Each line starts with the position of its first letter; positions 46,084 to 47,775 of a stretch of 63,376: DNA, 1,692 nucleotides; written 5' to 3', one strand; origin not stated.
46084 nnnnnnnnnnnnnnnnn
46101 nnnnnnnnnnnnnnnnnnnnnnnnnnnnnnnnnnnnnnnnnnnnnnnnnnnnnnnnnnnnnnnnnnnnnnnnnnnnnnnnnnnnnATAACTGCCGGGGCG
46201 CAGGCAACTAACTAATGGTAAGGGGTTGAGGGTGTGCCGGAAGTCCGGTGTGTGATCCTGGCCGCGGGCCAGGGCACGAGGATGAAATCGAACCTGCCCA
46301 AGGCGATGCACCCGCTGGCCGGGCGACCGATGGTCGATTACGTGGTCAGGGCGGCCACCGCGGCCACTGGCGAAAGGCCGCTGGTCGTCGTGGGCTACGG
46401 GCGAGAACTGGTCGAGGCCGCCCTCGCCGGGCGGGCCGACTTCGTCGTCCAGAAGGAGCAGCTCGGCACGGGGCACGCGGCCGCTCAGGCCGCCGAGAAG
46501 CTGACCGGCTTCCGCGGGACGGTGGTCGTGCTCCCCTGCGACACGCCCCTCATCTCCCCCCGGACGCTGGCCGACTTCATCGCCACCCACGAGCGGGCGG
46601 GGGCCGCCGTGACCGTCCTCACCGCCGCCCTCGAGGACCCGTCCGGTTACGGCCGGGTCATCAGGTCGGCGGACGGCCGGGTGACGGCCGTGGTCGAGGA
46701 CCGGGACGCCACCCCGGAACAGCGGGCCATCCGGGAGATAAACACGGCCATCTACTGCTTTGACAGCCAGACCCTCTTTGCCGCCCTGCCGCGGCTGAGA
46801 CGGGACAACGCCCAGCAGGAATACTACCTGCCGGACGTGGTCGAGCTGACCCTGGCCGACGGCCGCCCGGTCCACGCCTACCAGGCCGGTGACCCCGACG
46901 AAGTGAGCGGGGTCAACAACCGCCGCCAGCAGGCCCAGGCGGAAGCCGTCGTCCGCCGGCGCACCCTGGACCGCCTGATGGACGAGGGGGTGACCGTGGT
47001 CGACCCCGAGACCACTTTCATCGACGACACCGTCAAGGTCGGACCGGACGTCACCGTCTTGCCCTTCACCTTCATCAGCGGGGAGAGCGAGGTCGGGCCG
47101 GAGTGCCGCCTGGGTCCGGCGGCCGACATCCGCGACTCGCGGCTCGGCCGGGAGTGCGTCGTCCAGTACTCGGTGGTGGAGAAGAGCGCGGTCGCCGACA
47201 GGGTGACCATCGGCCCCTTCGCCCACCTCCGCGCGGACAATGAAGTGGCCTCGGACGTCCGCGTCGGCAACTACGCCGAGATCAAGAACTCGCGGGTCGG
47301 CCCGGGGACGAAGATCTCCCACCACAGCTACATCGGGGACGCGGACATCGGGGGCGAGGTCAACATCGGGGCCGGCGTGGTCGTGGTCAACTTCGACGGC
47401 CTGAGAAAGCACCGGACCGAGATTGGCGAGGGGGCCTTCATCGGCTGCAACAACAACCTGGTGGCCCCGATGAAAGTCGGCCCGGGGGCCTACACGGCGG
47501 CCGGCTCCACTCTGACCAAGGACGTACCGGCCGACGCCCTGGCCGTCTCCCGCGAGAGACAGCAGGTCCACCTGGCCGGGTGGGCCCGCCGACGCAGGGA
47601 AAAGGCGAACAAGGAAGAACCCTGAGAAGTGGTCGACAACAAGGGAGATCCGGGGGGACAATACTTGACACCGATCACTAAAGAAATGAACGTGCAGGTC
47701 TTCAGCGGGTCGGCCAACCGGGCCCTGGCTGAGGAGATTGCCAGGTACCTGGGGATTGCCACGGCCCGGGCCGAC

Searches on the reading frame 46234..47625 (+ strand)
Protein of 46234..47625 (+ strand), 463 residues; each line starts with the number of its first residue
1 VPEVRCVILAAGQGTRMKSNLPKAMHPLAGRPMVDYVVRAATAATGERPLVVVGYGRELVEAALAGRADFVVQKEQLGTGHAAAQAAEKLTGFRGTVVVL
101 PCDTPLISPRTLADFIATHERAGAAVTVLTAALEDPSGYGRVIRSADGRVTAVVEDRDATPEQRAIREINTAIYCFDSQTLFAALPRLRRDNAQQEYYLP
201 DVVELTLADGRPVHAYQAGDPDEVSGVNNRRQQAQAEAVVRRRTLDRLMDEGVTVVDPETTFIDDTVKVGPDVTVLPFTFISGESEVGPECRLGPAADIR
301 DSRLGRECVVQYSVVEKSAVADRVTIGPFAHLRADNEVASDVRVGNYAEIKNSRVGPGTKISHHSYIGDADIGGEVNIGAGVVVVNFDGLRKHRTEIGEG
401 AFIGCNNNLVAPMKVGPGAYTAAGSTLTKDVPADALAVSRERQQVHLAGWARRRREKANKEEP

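Call 33: search_protein_families(library=pfam, proteins=[window:46234-47625:+], max_evalue=0.00001)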
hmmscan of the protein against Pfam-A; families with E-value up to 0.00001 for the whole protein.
window:46234-47625:+ (463 aa): 6 families
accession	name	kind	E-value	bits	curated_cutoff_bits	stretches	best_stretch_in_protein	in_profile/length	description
PF12804.13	NTP_transf_3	-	1.1e-22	81.4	27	1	6-169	1-128/160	MobA-like NTP transferase domain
PF00132.30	Hexapep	-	1.4e-18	66.1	27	0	395-429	2-36/36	Bacterial transferase hexapeptide (six repeats)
PF00483.29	NTP_transferase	-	2.9e-17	63.5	21.2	1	7-216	3-219/245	Nucleotidyl transferase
PF25084.1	LbH_EIF2B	-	1.2e-09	38.6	54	0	259-349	14-104/105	EIF2B subunit epsilon LbH domain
PF01128.25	IspD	-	3.7e-07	30.6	27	1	5-129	2-128/221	2-C-methyl-D-erythritol 4-phosphate cytidylyltransferase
PF02348.25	CTP_transf_3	-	7.7e-06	26.3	22.6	0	23-125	16-120/217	Cytidylyltransferase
